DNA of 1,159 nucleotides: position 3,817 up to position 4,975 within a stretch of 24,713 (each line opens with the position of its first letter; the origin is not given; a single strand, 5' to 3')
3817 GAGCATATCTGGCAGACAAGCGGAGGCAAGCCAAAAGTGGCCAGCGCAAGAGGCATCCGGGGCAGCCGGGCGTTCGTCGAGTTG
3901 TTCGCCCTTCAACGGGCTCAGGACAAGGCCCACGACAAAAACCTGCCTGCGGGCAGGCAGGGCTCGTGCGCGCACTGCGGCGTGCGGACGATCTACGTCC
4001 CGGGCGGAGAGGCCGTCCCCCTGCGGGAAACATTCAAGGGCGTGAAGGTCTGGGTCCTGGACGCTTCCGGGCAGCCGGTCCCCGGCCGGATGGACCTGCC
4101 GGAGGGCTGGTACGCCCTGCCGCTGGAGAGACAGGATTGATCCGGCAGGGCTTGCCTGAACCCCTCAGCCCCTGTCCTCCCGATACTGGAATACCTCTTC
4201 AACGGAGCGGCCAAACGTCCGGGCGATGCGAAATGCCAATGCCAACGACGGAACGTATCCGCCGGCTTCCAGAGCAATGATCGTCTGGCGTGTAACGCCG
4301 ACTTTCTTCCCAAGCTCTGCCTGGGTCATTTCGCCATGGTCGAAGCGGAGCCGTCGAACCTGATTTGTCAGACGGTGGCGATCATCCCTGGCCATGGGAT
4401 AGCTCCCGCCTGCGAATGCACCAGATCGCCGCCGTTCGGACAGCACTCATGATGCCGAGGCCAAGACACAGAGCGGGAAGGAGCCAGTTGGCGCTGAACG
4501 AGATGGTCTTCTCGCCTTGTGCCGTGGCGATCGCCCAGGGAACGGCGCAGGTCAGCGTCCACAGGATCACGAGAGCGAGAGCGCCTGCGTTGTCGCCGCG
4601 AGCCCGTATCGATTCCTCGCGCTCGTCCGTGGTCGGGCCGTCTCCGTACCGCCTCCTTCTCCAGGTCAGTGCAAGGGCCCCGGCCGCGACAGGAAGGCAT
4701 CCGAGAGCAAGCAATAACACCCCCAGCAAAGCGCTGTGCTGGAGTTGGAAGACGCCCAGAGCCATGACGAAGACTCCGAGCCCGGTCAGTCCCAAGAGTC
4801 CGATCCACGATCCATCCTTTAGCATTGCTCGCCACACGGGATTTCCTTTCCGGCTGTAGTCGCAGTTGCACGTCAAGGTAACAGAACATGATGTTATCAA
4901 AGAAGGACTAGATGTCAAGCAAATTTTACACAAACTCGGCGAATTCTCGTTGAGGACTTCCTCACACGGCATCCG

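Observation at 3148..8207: Array of a ~250-bp coding-like repeat (R1-R3) partitioning the region into cargo modules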

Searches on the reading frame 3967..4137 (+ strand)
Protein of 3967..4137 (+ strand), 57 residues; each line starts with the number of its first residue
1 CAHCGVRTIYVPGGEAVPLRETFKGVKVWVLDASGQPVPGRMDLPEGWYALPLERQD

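Call 52: find_related_loci(query=A5, collection=viral_contigs, flank=6000)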
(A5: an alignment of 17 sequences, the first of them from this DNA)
Query A5 (57 aa) in viral_contigs; peptide patterns used: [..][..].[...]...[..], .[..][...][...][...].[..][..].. (x = any residue, [..] = any of these).
165 stretches matched a pattern; 130 encode a relative of the query (tblastn E <= 1e-3); the best 80 are kept; 80 distinct loci.
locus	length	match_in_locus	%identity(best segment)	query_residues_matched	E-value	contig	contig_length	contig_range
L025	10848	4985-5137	75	4-54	2e-22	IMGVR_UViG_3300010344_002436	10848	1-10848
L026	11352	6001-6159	70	4-56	5e-22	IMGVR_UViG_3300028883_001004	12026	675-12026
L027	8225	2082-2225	79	4-51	5e-22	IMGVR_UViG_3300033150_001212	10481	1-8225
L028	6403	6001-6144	79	4-51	7e-22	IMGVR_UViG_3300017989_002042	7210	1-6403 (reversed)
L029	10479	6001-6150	74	4-53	8e-22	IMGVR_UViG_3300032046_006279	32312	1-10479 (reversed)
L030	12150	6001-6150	74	4-53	8e-22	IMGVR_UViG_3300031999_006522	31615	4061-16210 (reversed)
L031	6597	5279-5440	67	4-57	1e-21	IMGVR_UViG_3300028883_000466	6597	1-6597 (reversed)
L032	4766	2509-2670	67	4-57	2e-21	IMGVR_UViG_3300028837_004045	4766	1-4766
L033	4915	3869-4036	64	2-57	2e-21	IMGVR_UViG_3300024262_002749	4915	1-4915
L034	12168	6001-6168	68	2-57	1e-20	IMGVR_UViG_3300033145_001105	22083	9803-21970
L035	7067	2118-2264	71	4-52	2e-20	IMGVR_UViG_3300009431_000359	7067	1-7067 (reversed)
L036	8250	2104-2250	71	4-52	2e-20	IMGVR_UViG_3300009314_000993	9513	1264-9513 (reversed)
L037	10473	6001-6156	73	6-57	2e-20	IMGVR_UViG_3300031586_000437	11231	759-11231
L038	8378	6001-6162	65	4-57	3e-20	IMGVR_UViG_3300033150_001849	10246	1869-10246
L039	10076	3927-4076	72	4-53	3e-20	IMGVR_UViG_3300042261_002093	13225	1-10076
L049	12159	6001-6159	70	1-54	1e-19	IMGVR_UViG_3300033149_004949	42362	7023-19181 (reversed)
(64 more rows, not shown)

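Call 69: search_protein_families(library=padloc, max_evalue=0.01, proteins=[L032:2664-3149:-])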
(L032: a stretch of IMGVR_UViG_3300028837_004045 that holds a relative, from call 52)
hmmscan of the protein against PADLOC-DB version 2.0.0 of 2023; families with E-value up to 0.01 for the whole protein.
L032:2664-3149:- (161 aa): 0 families

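Call 80: search_protein_families(library=pfam, max_evalue=0.01, proteins=[L032:2664-3149:-])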
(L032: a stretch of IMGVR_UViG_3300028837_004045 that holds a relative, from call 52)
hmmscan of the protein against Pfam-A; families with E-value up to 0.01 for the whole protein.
L032:2664-3149:- (161 aa): 0 families

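Call 83: search_protein_families(library=phrogs, max_evalue=0.001, proteins=[L032:3747-4625:+, L032:1215-1700:+, L032:1973-2311:+, L032:2664-3149:-, L032:550-1212:-, L049:6271-6546:+, L049:6543-6983:+])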
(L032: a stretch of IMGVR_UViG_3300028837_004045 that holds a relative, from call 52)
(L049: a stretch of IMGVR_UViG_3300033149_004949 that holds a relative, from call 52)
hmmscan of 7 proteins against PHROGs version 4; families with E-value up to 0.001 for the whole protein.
L032:3747-4625:+ (292 aa): 1 family
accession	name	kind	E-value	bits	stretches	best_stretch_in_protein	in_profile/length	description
phrog_38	-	head and packaging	1.1e-12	48.5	1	26-259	260-435/760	terminase large subunit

L032:1215-1700:+ (161 aa): 0 families

L032:1973-2311:+ (112 aa): 0 families

L032:2664-3149:- (161 aa): 0 families

L032:550-1212:- (220 aa): 0 families

L049:6271-6546:+ (91 aa): 0 families

L049:6543-6983:+ (146 aa): 0 families

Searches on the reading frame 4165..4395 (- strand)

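Call 7: search_protein_families(library=pfam, max_evalue=1, proteins=[window:4168-4395:-])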
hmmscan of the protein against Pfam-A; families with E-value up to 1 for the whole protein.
seq(76 aa): 13 families
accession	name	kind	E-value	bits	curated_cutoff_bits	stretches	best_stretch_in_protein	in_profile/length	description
PF01381.28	HTH_3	-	4.6e-12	46.2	23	1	22-67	9-54/55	Helix-turn-helix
PF13560.12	HTH_31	-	7.4e-08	33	27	1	9-68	2-61/64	Helix-turn-helix domain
PF04545.22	Sigma70_r4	-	8.6e-05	22.4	24.1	1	15-42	14-40/50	Sigma-70, region 4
PF08279.18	HTH_11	-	0.0052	17.1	25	1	11-40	4-33/55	HTH domain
PF12844.13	HTH_19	-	0.0053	17.1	30.2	1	23-69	13-59/64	Helix-turn-helix domain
PF13404.12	HTH_AsnC-type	-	0.0084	16.4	27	1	21-40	16-35/42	AsnC-type helix-turn-helix domain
PF13412.12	HTH_24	-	0.027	14.5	21.9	1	20-39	15-34/48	Winged helix-turn-helix DNA-binding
PF03136.20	Pup_ligase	-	0.036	13.5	25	1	2-58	213-271/441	Pup-ligase protein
PF13443.12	HTH_26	-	0.048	14.4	22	1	22-72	10-61/63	Cro/C1-type HTH DNA-binding domain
PF12802.13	MarR_2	-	0.061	13.9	27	1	20-39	17-37/61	MarR family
PF13545.12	HTH_Crp_2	-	0.077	13.4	27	1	22-40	22-40/70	Crp-like helix-turn-helix domain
PF01047.28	MarR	-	0.083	13.2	24.6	1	19-39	14-34/59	MarR family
PF13518.12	HTH_28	-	0.14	12.7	25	1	19-39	10-29/52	Helix-turn-helix domain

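Call 69: search_protein_families(library=padloc, max_evalue=0.01, proteins=[window:4165-4395:-])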
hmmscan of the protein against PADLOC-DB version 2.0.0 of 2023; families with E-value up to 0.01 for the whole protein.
window:4165-4395:- (76 aa): 13 families
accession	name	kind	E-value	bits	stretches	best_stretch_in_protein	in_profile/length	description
PDLC02926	HTH_VI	-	1.2e-05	23.5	1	9-63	2-55/92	-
PDLC03952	RmrA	-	1.3e-05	22.2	1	21-66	34-79/395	-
PDLC03665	Control_protein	-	8.5e-05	20.7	1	5-70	5-70/77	control protein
PDLC04142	capH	-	0.00022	20.2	1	7-67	5-64/103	capH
PDLC04133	mad1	-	0.00066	17.9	1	19-49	2-32/60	mads_1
PDLC03943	RmrA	-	0.00088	16.4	1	19-70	12-62/370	-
PDLC03949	RmrA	-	0.0012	15.8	1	22-63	15-56/363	-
PDLC03945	RmrA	-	0.0015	15.8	1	13-70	7-61/394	-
PDLC03955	RmrA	-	0.002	15.4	1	7-65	23-76/371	-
PDLC03954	RmrA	-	0.0025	14.8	1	14-62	16-63/380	-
PDLC03944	RmrA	-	0.0035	14.4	1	21-61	18-58/384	-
PDLC03951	RmrA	-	0.0038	14.2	1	12-65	12-64/400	-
PDLC03947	RmrA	-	0.0038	14.1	1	6-58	9-60/383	-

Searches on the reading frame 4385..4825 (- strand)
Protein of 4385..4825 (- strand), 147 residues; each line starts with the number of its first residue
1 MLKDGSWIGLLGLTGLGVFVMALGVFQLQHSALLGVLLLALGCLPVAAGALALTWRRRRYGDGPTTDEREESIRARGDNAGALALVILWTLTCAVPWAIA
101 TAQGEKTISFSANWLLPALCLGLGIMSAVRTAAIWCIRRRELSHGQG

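Call 7: search_protein_families(library=pfam, max_evalue=1, proteins=[window:4385-4825:-])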
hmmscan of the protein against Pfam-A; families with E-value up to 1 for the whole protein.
seq(147 aa): 4 families
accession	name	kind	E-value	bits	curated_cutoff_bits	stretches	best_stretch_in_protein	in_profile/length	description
PF07332.16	Phage_holin_3_6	-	0.011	16.2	28.4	1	9-61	44-97/116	Putative Actinobacterial Holin-X, holin superfamily III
PF09946.14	DUF2178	-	0.025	15.1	22.8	1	41-102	22-82/104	Predicted membrane protein (DUF2178)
PF20040.4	DUF6442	-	0.053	14.2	25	0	66-93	15-42/102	Family of unknown function (DUF6442)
PF23933.1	DUF7269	-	0.95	9.9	29.1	1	14-78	8-70/162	Family of unknown function (DUF7269)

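Call 43: search_protein_families(library=ncbifam, max_evalue=0.1, proteins=[window:4385-4825:-])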
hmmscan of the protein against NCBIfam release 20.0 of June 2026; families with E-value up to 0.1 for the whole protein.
seq(147 aa): 0 families

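Call 56: find_related_loci(query=window:4385-4825:-, collection=viral_contigs, flank=5000)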
Query seq(147 aa) (147 aa) in viral_contigs; peptide patterns used: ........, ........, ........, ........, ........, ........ (x = any residue, [..] = any of these).
17 stretches matched a pattern, but none encodes a relative of the query by tblastn (E <= 1e-3).

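Call 69: search_protein_families(library=padloc, max_evalue=0.01, proteins=[window:4385-4825:-])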
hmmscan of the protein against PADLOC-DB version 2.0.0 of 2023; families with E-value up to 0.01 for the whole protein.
seq(147 aa): 0 families
